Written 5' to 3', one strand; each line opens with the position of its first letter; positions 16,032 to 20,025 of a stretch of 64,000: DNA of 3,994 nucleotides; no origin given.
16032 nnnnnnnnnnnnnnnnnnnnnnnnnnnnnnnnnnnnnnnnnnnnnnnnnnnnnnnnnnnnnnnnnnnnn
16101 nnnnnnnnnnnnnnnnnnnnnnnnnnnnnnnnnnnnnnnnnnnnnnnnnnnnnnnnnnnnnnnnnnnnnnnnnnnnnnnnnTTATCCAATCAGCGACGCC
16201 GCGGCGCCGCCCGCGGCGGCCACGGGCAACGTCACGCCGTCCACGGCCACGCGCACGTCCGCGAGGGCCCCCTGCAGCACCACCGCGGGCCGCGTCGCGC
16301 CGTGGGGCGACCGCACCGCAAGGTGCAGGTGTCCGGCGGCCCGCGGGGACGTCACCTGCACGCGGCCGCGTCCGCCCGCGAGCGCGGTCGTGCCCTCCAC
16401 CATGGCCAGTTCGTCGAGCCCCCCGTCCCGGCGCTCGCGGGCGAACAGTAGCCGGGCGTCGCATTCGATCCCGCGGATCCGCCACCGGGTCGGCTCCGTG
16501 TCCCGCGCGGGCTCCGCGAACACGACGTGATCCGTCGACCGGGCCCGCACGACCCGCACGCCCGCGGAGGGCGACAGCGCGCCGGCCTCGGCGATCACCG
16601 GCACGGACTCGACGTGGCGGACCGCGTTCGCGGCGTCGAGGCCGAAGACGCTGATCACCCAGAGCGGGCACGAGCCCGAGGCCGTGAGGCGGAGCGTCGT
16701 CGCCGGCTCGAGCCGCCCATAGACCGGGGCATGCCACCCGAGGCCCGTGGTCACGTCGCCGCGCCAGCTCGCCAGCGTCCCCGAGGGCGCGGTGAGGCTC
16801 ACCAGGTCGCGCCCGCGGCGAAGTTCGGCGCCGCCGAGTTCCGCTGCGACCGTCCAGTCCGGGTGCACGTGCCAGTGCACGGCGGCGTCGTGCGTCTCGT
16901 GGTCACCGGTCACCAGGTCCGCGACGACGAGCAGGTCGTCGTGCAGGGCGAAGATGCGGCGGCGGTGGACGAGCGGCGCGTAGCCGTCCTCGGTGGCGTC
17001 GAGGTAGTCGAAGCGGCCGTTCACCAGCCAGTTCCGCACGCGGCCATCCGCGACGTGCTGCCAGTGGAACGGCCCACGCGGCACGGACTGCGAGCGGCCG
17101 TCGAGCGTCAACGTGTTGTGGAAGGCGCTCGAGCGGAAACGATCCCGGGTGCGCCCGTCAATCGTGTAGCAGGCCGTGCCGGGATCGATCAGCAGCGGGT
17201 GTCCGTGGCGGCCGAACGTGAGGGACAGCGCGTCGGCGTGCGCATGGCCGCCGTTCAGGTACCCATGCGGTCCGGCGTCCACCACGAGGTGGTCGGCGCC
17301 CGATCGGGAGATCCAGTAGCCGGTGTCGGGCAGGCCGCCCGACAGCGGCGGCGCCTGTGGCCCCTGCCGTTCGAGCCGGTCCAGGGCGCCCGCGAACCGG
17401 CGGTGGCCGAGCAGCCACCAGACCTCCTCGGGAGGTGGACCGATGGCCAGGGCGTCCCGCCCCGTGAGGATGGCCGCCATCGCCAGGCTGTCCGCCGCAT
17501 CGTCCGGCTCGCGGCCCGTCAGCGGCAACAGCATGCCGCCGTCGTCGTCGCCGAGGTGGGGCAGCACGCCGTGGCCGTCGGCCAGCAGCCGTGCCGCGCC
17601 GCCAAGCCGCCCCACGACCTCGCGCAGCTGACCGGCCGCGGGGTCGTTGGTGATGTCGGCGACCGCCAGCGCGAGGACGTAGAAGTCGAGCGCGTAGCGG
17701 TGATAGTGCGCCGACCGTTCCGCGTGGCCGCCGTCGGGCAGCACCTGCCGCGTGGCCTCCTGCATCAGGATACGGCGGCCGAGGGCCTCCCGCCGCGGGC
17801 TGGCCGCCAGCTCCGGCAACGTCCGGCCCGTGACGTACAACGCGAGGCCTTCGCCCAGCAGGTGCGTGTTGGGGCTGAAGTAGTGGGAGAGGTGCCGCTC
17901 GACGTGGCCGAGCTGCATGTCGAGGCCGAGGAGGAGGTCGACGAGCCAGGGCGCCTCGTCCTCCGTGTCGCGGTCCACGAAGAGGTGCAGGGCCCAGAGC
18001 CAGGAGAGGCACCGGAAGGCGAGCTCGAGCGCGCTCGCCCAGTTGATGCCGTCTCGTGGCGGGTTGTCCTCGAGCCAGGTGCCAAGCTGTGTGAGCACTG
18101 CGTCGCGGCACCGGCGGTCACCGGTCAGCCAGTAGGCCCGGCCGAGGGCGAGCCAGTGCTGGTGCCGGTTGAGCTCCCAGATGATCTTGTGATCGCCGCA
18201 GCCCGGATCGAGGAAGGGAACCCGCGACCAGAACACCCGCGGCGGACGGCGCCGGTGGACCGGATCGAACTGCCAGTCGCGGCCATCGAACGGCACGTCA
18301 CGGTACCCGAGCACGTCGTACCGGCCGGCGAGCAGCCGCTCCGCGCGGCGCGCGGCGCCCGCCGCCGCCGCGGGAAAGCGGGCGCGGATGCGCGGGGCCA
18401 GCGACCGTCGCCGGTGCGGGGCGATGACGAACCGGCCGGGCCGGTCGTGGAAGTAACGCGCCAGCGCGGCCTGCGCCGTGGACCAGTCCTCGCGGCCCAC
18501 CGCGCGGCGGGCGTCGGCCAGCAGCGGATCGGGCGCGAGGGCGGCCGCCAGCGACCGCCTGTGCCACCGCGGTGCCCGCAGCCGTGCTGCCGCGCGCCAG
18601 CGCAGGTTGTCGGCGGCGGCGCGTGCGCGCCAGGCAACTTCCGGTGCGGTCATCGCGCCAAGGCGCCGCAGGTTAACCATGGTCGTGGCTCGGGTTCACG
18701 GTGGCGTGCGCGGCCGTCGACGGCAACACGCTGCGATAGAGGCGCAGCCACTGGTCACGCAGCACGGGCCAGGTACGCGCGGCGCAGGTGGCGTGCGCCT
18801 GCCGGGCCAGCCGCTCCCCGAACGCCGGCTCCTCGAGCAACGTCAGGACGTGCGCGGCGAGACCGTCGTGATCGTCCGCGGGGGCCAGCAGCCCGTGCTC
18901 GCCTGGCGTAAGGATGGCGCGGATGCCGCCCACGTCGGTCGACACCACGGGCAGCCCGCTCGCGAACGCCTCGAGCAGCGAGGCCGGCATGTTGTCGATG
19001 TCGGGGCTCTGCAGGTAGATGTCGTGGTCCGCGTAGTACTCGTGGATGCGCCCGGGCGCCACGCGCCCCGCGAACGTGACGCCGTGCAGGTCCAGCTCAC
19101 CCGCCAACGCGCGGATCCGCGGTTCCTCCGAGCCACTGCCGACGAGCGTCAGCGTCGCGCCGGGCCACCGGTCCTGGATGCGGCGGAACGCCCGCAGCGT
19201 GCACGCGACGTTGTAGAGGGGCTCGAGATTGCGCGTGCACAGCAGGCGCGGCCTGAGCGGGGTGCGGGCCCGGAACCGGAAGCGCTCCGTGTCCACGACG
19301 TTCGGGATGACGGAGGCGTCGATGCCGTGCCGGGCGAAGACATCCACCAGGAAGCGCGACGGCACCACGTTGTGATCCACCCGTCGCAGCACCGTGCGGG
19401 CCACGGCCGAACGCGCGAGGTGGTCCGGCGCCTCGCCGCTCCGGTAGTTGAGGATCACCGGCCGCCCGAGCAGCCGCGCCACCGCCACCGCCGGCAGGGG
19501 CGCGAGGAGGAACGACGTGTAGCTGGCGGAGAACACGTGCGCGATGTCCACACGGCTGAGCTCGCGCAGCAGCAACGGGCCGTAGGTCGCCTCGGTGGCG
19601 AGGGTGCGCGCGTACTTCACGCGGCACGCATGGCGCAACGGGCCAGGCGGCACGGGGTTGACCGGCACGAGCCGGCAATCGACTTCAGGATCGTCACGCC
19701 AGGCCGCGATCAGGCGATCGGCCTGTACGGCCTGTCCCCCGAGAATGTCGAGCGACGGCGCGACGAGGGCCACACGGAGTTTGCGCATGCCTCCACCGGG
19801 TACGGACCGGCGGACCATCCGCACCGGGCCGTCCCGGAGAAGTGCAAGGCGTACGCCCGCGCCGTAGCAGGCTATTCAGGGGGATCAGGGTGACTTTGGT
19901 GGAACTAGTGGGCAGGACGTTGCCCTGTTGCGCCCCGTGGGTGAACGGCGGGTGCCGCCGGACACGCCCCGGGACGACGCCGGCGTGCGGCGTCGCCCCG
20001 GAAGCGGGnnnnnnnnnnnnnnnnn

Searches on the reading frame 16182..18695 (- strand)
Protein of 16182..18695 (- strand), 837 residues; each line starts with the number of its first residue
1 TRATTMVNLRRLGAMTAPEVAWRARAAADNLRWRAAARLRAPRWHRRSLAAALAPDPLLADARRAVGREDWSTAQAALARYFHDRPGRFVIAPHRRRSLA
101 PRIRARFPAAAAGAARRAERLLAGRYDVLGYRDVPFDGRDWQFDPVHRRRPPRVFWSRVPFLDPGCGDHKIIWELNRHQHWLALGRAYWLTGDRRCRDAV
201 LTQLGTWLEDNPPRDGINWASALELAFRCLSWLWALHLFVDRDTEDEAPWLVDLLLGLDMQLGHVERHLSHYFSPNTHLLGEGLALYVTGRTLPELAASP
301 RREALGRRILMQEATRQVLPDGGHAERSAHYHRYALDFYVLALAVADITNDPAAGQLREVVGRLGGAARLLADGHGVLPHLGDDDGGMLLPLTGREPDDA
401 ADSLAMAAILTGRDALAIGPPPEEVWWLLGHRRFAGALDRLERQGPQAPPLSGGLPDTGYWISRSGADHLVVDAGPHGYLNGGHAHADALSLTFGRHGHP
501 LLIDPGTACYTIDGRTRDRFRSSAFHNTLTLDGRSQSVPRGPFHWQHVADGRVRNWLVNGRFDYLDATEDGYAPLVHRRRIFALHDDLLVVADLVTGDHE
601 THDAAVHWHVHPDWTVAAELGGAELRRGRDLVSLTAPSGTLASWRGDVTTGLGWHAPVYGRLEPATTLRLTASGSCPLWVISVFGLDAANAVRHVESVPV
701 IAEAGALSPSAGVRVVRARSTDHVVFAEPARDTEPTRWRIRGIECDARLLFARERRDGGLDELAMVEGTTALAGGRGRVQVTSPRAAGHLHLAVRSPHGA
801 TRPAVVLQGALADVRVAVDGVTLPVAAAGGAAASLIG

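Call 29: search_protein_families(library=pfam, proteins=[window:16182-18695:-], max_evalue=0.001)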
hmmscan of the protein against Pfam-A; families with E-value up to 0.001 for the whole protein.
window:16182-18695:- (837 aa): 2 families
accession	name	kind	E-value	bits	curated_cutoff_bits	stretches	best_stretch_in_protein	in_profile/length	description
PF07940.18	Hepar_II_III_C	-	2.8e-38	132.2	24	1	453-674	7-227/237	Heparinase II/III-like, C-terminal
PF16889.11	Hepar_II_III_N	-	4.4e-26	92.5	22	1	57-350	10-277/340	Heparinase II/III N-terminus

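Call 57: search_protein_families(library=ncbifam, proteins=[window:16182-18695:-], max_evalue=0.00001)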
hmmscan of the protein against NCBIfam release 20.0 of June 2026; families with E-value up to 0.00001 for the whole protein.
window:16182-18695:- (837 aa): 2 families
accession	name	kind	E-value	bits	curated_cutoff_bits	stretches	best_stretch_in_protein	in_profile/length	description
NF045573.1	Hepsulflyase_CFB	equivalog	3.6e-22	78.4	700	2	168-347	123-302/651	heparin-sulfate lyase HepC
NF045572.1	Hepsulflyase_bctds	equivalog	4.9e-18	65.1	600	1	174-349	157-332/706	heparin-sulfate lyase HepC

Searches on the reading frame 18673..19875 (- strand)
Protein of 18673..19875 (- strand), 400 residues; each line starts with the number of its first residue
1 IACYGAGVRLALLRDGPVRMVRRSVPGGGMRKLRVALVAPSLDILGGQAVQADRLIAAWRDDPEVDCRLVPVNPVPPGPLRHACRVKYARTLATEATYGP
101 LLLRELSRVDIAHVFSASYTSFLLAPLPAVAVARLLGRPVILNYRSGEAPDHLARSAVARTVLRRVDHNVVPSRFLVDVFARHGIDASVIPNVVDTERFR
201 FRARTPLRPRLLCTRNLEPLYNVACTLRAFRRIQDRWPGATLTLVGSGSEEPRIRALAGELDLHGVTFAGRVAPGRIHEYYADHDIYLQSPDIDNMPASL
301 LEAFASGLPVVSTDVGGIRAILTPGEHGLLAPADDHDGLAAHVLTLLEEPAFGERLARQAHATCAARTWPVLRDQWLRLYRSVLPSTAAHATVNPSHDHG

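Call 6: search_protein_families(library=pfam, proteins=[window:18673-19875:-], max_evalue=0.01)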
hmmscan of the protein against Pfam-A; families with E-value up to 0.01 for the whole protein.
window:18673-19875:- (400 aa): 5 families
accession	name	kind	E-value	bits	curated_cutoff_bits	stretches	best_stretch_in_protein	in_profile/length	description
PF13692.12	Glyco_trans_1_4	-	4e-27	95.6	27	1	209-348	2-141/142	Glycosyl transferases group 1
PF00534.26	Glycos_transf_1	-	1.2e-25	90.5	26.4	1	208-360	15-169/172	Glycosyl transferases group 1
PF13524.12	Glyco_trans_1_2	-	3.9e-11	43.5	25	1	230-366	6-131/144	Glycosyl transferase-like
PF13439.12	Glyco_transf_4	-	3.5e-10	40.6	28.5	1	95-198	57-170/170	Glycosyltransferase Family 4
PF13579.12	Glyco_trans_4_4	-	4.3e-07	30.8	29.7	1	31-192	17-157/158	Glycosyl transferase 4-like domain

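Call 57: search_protein_families(library=ncbifam, proteins=[window:18673-19875:-], max_evalue=0.00001)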
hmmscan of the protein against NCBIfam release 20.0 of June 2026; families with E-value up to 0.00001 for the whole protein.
window:18673-19875:- (400 aa): 15 families
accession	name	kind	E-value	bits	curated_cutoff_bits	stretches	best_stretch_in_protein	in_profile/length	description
TIGR04063.1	stp3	hypoth_equivalog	2.2e-20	72.9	442.05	1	161-383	153-395/397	TIGR04063 family PEP-CTERM/XrtA system glycosyltransferase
TIGR03999.1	thiol_BshA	equivalog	1.3e-19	70.4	273.7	1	186-366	168-355/375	N-acetyl-alpha-D-glucosaminyl L-malate synthase BshA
TIGR03088.1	stp2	hypoth_equivalog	4.6e-16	58.8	409.05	1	217-384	203-374/374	TIGR03088 family PEP-CTERM/XrtA system glycosyltransferase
NF038229.1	Glyco4_Geo_Pelo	equivalog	2e-15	56.7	400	1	187-383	135-336/338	GPMC system family 4 glycosyltransferase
NF041876.1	EPS_EpsE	equivalog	6.4e-15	55.3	400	1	188-366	189-378/389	exopolysaccharide biosynthesis GT4 family glycosyltransferase EpsE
TIGR03449.1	mycothiol_MshA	equivalog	1.6e-10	40.4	462.5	1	218-383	230-403/406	D-inositol-3-phosphate glycosyltransferase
NF038011.1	PelF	equivalog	2.6e-09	36.7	100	1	187-350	282-445/489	GT4 family glycosyltransferase PelF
NF047684.1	TeichurnBiosyTuaC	equivalog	3.4e-09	36.1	550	1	241-361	249-366/391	teichuronic acid biosynthesis protein TuaC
TIGR04047.1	MSMEG_0565_glyc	hypoth_equivalog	4.8e-09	35.8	259.85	1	163-381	137-372/373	MSMEG_0565 family glycosyltransferase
NF053787.1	GlcN_PG_synth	equivalog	1.6e-08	33.8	480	1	141-384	120-360/361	N-acetylglucosaminyl phosphatidylglycerol synthase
TIGR04005.1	wcaL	equivalog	2.2e-08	33.4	537.6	1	194-343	206-364/406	colanic acid biosynthesis glycosyltransferase WcaL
TIGR02149.1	glgA_Coryne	subfamily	3.9e-08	32.8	302.4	1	300-384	300-391/391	glycogen synthase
NF047881.1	glyco_SdgB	exception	6.1e-07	28.5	800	1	226-376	339-489/496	serine-aspartate repeat adhesin O-glycosyltransferase SdgB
NF011726.0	PRK15179.1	equivalog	2e-06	26.4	733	1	230-361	539-671/694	Vi polysaccharide biosynthesis protein TviE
NF050056.1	ProtGlycPglH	equivalog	3e-06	26.6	600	1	222-382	193-352/354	GalNAc-alpha-(1->4)-GalNAc-alpha-(1->3)-diNAcBac-PP-undecaprenol alpha-1,4-N-acetyl-D-galactosaminyltransferase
